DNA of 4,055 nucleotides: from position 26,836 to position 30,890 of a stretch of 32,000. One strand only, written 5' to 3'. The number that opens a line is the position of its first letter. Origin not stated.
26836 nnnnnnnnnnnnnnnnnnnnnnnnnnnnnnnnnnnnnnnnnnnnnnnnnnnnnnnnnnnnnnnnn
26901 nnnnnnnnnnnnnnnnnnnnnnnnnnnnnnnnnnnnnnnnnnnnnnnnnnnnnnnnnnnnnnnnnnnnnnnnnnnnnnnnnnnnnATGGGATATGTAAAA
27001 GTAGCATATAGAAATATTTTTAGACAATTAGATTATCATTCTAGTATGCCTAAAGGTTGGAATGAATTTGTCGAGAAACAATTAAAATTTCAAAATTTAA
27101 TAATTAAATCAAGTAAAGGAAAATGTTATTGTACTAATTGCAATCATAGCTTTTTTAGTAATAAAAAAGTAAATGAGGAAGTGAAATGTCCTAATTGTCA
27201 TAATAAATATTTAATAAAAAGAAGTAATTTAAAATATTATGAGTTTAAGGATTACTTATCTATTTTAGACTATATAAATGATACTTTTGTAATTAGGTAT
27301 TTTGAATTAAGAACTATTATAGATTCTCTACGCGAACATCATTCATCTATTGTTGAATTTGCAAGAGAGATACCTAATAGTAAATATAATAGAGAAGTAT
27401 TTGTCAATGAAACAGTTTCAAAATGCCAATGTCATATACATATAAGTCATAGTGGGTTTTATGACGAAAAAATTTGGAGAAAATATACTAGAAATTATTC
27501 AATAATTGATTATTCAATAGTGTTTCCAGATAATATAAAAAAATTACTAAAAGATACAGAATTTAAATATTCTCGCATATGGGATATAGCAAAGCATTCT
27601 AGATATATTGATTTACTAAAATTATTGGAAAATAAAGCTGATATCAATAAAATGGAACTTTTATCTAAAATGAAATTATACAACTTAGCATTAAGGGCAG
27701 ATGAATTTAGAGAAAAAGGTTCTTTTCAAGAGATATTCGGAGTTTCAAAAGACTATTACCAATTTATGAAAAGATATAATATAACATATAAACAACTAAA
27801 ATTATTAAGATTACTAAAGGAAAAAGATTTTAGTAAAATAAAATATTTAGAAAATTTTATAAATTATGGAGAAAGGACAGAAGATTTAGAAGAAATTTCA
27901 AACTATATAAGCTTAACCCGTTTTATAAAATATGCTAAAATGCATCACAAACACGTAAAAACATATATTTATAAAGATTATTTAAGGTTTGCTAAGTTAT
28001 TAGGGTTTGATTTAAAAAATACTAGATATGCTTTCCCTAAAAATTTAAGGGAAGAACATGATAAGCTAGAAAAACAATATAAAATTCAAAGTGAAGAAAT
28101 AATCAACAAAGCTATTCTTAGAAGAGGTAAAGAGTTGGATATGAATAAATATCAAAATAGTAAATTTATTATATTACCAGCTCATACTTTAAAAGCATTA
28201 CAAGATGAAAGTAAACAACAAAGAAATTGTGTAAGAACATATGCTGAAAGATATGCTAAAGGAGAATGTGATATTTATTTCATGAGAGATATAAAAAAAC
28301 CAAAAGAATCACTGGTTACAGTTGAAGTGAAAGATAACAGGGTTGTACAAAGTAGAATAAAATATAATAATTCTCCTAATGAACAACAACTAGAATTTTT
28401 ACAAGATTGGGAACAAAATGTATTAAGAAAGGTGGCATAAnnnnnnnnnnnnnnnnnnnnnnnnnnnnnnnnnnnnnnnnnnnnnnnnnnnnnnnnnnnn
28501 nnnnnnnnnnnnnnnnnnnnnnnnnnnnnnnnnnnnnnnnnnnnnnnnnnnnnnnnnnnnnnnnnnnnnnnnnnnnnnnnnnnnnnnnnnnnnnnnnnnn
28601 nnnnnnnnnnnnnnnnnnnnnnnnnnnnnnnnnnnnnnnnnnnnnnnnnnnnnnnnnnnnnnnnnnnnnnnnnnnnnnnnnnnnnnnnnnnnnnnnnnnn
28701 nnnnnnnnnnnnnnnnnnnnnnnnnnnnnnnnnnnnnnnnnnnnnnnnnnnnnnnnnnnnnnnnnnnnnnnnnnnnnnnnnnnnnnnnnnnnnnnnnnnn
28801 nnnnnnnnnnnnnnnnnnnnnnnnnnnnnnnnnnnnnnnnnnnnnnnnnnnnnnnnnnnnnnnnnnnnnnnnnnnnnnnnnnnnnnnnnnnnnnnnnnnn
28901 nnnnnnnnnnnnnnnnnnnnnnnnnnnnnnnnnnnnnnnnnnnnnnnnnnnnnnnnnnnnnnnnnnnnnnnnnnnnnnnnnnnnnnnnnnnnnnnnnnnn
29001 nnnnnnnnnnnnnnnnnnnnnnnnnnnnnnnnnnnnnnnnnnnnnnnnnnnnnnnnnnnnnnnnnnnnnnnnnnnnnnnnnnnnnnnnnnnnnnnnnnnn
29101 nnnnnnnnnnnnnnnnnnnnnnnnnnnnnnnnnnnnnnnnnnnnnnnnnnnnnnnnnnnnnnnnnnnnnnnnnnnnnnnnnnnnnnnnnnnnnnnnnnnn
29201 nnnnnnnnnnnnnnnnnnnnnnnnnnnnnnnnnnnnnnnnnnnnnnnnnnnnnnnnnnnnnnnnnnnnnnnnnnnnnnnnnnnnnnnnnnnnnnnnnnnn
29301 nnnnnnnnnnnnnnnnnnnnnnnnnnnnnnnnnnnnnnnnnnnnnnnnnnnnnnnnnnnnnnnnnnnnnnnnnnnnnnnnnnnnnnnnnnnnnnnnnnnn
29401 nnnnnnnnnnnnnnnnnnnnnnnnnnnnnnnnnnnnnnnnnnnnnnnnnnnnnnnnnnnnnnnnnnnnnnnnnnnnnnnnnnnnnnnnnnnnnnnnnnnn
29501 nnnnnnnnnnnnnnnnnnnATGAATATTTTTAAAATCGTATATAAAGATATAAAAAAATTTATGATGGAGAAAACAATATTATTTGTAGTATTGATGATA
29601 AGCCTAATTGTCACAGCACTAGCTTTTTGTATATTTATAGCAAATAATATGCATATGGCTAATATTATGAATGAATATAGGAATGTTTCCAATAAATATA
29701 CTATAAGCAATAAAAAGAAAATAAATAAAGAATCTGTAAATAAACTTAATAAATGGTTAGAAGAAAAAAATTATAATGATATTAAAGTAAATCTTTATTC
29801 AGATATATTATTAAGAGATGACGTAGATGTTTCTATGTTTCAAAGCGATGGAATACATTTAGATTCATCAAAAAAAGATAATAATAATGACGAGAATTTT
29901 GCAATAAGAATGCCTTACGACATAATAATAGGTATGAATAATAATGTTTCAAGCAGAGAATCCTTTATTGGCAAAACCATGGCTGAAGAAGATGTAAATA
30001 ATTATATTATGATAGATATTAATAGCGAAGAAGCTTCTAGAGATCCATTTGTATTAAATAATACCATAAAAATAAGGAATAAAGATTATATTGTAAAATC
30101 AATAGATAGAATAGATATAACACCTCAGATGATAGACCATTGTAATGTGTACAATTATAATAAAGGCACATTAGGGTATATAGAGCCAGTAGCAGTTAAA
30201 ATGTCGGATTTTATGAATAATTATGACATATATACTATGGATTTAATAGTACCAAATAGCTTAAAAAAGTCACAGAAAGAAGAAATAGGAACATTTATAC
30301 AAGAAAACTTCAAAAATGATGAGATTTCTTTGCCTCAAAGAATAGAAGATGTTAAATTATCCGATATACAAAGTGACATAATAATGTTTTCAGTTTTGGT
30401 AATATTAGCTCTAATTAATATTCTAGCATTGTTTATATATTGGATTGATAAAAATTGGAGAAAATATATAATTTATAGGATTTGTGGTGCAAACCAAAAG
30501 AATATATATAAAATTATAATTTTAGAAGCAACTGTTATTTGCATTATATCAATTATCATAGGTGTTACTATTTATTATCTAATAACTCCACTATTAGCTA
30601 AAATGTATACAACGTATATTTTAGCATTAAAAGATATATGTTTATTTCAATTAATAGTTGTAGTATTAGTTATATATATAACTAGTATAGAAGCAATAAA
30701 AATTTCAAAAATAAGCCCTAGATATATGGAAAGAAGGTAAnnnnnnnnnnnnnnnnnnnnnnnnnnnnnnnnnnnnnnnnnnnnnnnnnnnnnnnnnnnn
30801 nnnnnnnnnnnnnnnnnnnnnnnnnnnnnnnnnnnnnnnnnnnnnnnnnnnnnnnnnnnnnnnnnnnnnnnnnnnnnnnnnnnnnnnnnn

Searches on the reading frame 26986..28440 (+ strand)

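Call 7: search_protein_families(library=pfam, proteins=[window:26986-28440:+], max_evalue=0.01)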
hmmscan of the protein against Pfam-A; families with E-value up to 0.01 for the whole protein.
window:26986-28440:+ (484 aa): 3 families
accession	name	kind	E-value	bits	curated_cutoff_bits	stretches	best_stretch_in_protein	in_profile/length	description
PF14284.11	PcfJ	-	4e-31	108.3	25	1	328-468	1-143/147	PcfJ-like protein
PF01155.25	HypA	-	0.00024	21.5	28.9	1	25-74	48-95/112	Hydrogenase/urease nickel incorporation, metallochaperone, hypA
PF13717.11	Zn_ribbon_4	-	0.0037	17.6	30.3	0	66-82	3-19/36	zinc-ribbon domain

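Call 8: search_protein_families(library=ncbifam, proteins=[window:26986-28440:+], max_evalue=0.01)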
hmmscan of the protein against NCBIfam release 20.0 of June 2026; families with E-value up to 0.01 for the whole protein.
window:26986-28440:+ (484 aa): 1 family
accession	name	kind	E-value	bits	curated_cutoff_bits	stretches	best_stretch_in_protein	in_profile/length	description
TIGR02605.1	CxxC_CxxC_SSSS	subfamily_domain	0.0022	18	31.3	1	48-74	7-35/52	FmdB family zinc ribbon protein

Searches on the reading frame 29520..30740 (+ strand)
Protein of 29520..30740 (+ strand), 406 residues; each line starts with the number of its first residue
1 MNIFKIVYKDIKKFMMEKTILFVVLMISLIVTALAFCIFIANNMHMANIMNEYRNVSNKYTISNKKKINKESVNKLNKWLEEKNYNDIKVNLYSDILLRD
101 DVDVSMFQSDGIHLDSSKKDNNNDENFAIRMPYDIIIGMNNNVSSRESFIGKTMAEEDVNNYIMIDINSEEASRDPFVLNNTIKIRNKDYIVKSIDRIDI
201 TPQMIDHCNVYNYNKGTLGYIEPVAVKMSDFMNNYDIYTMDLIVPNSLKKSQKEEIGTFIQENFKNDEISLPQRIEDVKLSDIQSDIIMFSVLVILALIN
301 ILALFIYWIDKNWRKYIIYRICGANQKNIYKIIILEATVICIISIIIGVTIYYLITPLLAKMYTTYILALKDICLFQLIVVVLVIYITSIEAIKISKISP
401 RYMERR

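Call 7: search_protein_families(library=pfam, proteins=[window:29520-30740:+], max_evalue=0.01)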
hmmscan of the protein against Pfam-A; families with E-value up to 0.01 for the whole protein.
window:29520-30740:+ (406 aa): 1 family
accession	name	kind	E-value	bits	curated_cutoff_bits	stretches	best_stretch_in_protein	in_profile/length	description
PF02687.27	FtsX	-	6e-10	39.7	25.5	1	287-400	1-120/120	FtsX-like permease C-terminal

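Call 8: search_protein_families(library=ncbifam, proteins=[window:29520-30740:+], max_evalue=0.01)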
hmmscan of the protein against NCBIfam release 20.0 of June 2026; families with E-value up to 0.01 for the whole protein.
window:29520-30740:+ (406 aa): 0 families
